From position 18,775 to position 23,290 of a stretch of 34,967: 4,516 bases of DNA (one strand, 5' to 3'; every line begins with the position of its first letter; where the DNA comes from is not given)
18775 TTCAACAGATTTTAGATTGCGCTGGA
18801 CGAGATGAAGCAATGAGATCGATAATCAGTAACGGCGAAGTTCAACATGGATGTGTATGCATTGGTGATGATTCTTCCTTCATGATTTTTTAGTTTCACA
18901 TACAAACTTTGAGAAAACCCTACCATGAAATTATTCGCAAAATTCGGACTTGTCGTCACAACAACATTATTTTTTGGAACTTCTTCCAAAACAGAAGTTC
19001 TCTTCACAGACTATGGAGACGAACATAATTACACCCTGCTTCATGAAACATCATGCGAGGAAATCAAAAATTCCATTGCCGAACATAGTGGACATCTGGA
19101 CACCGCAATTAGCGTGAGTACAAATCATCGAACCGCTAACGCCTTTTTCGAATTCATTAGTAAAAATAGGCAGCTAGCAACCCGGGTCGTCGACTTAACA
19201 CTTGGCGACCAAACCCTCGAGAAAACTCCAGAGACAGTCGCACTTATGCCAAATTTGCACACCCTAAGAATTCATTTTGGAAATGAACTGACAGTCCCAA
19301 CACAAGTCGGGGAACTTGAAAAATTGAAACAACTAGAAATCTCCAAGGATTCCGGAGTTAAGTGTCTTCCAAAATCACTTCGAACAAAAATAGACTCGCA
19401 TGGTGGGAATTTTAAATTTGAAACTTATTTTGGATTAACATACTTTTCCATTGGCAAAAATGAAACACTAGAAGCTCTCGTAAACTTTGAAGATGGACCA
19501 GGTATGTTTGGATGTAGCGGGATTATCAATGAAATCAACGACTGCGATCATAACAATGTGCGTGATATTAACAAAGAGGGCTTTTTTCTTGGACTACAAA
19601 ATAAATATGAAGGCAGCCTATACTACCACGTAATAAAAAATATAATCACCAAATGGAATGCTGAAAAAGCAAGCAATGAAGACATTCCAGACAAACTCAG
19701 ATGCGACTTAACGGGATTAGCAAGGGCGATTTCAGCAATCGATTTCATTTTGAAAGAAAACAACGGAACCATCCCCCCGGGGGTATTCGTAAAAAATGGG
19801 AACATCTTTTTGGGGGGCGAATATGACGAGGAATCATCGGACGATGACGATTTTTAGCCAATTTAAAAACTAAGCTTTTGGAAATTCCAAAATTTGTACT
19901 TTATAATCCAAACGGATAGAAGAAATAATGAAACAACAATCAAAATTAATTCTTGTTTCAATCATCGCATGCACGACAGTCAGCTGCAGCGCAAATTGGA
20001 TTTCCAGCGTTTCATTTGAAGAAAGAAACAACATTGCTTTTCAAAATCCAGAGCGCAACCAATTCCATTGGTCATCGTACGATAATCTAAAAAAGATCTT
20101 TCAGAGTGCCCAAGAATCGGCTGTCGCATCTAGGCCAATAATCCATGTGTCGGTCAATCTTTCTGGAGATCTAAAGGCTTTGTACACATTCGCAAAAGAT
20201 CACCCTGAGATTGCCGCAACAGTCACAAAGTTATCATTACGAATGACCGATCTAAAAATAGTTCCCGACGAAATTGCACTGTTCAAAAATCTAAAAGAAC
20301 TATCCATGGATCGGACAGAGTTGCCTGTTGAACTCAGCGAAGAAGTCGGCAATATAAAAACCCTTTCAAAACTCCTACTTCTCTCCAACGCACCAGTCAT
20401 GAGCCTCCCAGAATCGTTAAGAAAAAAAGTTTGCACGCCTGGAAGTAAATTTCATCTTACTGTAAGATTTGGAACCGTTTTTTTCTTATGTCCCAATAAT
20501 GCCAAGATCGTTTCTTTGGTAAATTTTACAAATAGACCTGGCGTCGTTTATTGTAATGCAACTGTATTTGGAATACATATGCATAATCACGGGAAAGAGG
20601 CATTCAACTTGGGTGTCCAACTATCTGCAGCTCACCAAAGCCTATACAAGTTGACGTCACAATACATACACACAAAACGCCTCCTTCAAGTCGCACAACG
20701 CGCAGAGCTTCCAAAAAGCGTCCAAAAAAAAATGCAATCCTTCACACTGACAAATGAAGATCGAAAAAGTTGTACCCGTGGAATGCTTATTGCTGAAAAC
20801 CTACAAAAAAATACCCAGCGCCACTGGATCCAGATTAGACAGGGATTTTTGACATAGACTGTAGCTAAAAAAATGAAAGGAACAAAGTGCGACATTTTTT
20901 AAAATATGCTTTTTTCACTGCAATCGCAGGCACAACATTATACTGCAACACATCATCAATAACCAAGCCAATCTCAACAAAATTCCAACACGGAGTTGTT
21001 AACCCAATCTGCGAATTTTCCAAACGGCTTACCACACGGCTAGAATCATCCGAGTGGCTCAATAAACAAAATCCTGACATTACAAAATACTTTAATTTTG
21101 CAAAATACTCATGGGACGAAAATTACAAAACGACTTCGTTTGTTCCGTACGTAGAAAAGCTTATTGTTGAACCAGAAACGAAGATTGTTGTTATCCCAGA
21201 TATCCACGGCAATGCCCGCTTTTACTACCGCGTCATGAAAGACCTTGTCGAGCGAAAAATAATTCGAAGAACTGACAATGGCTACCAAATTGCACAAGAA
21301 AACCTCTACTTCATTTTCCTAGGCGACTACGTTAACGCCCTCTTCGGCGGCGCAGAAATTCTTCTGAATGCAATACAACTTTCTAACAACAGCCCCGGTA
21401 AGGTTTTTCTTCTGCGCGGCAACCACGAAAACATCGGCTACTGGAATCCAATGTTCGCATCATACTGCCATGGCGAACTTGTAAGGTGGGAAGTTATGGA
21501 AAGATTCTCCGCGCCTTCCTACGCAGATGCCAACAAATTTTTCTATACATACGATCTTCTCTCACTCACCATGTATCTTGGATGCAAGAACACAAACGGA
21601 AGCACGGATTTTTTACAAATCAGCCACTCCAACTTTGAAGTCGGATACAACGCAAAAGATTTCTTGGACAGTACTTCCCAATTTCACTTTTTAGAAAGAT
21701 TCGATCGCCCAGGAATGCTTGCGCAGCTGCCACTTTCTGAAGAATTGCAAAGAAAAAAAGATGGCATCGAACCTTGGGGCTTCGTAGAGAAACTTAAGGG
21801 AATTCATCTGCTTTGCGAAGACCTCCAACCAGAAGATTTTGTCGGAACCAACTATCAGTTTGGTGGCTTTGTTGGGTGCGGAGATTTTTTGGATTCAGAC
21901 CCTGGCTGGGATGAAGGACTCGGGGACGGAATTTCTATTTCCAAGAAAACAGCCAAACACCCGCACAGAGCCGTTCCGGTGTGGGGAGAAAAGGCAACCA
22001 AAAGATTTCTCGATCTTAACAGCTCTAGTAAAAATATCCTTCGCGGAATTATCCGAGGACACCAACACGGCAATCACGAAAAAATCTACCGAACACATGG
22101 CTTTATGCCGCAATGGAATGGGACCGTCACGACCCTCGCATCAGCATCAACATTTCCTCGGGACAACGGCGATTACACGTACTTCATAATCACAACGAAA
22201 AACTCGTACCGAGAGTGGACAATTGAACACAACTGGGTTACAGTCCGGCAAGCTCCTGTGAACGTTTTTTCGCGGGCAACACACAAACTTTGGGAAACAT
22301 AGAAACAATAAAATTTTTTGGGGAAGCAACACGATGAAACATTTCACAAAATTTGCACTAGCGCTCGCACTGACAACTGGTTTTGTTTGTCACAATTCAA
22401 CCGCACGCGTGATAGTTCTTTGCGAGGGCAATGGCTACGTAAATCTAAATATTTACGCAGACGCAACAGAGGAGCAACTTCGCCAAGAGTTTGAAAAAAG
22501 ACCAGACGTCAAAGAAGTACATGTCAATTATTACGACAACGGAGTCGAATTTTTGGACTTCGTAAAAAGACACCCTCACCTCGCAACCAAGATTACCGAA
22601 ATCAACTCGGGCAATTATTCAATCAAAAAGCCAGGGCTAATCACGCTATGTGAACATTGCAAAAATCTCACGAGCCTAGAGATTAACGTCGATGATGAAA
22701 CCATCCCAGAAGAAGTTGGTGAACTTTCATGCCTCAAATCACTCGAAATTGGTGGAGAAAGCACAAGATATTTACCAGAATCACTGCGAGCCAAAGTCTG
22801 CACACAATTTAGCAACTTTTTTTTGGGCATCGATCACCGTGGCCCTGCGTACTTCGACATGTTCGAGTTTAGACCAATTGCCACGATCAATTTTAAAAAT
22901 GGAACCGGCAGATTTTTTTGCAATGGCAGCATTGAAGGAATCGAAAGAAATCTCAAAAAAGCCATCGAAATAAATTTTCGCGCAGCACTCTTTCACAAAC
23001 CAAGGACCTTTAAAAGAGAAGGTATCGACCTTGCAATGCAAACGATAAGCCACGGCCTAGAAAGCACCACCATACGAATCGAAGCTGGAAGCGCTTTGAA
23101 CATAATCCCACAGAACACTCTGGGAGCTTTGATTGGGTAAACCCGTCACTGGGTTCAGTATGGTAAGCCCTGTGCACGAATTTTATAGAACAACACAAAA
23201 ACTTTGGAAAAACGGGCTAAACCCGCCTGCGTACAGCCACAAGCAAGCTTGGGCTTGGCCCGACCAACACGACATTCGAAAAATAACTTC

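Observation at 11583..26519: Fourteen-copy tandem array of an unrecognised secreted protein family (family D) with a fixed scaffold and variable ends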

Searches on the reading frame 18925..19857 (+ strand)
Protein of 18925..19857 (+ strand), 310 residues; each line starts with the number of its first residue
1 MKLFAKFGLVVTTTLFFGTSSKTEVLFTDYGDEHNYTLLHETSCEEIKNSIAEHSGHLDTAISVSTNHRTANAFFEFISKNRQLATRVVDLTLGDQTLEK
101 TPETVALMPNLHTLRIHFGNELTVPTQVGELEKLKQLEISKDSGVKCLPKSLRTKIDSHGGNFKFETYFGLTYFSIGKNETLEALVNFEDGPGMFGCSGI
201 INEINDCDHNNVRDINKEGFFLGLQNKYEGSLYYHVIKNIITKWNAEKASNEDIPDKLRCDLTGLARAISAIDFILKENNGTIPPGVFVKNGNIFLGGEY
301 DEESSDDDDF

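Call 4: search_protein_families(library=pfam, proteins=[window:18925-19857:+], max_evalue=1)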
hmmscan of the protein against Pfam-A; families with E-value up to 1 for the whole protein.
window:18925-19857:+ (310 aa): 2 families
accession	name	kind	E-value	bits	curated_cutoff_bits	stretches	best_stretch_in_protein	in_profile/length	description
PF23598.1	LRR_14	-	0.037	13.2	40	1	91-142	75-124/353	Leucine-rich repeat region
PF00372.24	Hemocyanin_M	-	0.18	11.4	20.8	1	222-252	87-117/268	Hemocyanin, copper containing domain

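Call 5: search_protein_families(library=ncbifam, proteins=[window:18925-19857:+], max_evalue=1)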
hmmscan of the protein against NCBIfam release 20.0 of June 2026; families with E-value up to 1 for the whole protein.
window:18925-19857:+ (310 aa): 4 families
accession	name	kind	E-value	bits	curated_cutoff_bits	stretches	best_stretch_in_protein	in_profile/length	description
NF041400.1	XopAE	equivalog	0.00019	20.5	600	1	90-152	70-133/478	type III secretion system effector XopAE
NF041381.1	XopAC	subfamily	0.00038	19.3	450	1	96-153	147-204/451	XopAC/AvrAC family type III secretion system effector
NF041351.1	XopL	equivalog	0.01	14.6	500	1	90-152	157-219/497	type III secretion system leucine-rich repeat domain-containing effector XopL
NF047464.1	FibnectbindLIC11051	equivalog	0.034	12.6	1000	1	87-152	535-600/685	LIC_11051 family fibronectin-binding protein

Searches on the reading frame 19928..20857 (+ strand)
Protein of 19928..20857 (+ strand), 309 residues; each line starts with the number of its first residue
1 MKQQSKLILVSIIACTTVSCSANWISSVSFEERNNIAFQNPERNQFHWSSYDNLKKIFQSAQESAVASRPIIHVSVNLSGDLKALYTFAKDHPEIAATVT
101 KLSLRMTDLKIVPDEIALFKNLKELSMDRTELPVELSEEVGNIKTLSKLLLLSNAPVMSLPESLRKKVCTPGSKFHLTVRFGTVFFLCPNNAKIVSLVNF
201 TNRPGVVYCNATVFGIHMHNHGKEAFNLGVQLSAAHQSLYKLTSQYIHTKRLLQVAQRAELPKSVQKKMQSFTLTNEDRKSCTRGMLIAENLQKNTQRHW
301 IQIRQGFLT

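Call 4: search_protein_families(library=pfam, proteins=[window:19928-20857:+], max_evalue=1)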
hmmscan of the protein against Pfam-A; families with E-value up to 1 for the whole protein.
window:19928-20857:+ (309 aa): 2 families
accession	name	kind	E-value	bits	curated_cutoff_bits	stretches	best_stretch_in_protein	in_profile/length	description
PF18215.6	Rtt106_N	-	0.052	13.6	26.3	0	159-168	5-14/45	Histone chaperone Rtt106 N-terminal domain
PF10805.13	DUF2730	-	0.37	11.4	24.9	1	81-151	24-97/102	Protein of unknown function (DUF2730)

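Call 5: search_protein_families(library=ncbifam, proteins=[window:19928-20857:+], max_evalue=1)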
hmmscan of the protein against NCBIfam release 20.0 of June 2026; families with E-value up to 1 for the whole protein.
window:19928-20857:+ (309 aa): 5 families
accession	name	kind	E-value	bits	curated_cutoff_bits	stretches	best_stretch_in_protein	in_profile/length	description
NF041400.1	XopAE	equivalog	2.4e-05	23.5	600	1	99-165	68-134/478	type III secretion system effector XopAE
NF041351.1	XopL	equivalog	4.2e-05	22.5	500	1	97-166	51-118/497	type III secretion system leucine-rich repeat domain-containing effector XopL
NF047464.1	FibnectbindLIC11051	equivalog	0.00087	17.9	1000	1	98-165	535-601/685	LIC_11051 family fibronectin-binding protein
NF041381.1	XopAC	subfamily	0.0036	16.1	450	1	104-165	143-204/451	XopAC/AvrAC family type III secretion system effector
TIGR03946.1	viomycin_VioC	equivalog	0.085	11.9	418.6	1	258-305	38-85/333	arginine beta-hydroxylase, Fe(II)/alpha-ketoglutarate-dependent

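Call 65: find_homologous_proteins(query=window:19928-20857:+, max_evalue=0.01)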
Query window:19928-20857:+ (309 aa): 1 proteins with E <= 0.01 among 1103 candidates.
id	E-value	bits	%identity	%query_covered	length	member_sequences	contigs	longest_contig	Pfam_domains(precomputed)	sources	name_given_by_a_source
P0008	7.0e-201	683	100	100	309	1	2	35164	-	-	-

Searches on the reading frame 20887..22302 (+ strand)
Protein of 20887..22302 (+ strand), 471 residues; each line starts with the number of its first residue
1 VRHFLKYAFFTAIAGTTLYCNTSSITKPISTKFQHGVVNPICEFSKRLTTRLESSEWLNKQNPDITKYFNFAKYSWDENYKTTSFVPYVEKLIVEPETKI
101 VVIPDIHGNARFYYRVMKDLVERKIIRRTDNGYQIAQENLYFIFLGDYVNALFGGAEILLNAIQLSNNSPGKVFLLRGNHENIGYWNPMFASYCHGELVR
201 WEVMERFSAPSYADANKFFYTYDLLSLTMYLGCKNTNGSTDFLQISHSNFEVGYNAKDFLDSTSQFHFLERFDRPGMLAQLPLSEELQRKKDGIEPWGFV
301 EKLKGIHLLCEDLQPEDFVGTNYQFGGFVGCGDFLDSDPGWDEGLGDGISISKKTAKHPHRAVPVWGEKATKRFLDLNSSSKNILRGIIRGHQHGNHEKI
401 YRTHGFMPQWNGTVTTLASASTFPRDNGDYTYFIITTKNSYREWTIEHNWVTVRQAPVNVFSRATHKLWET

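Call 4: search_protein_families(library=pfam, proteins=[window:20887-22302:+], max_evalue=1)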
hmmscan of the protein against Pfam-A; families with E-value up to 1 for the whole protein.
window:20887-22302:+ (471 aa): 1 family
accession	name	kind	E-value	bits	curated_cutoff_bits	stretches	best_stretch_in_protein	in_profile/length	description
PF00149.33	Metallophos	-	2.2e-10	41.7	21.5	1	99-214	2-104/191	Calcineurin-like phosphoesterase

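Call 5: search_protein_families(library=ncbifam, proteins=[window:20887-22302:+], max_evalue=1)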
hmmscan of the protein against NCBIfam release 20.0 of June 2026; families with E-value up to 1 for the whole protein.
window:20887-22302:+ (471 aa): 0 families

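Call 63: search_solved_structures(query=window:20887-22302:+, max_evalue=0.01)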
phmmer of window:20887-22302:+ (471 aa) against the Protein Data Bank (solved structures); distinct sequences matched with E-value up to 0.01: 3.
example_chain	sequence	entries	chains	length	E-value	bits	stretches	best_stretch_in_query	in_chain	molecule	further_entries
9tp7_A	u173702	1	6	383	0.0039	19.1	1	47-185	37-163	Serine/threonine-protein phosphatase BSU1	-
4or9_A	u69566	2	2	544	0.009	17.9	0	90-182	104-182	Serine/threonine-protein phosphatase 2B catalytic subunit beta isoform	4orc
4ora_A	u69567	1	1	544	0.009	17.9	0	90-182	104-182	Serine/threonine-protein phosphatase 2B catalytic subunit beta isoform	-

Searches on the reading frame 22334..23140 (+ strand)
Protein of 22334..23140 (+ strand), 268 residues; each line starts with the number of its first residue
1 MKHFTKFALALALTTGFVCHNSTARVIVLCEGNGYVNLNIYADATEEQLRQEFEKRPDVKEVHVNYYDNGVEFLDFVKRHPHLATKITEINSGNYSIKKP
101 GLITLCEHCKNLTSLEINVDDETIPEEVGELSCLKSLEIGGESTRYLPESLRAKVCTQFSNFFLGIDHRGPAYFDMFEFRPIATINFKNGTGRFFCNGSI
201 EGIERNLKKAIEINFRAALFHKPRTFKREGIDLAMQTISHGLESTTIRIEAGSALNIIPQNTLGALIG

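Call 12: search_protein_families(library=pfam, proteins=[window:22334-23140:+], max_evalue=0.001)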
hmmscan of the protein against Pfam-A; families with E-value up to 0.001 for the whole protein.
window:22334-23140:+ (268 aa): 0 families
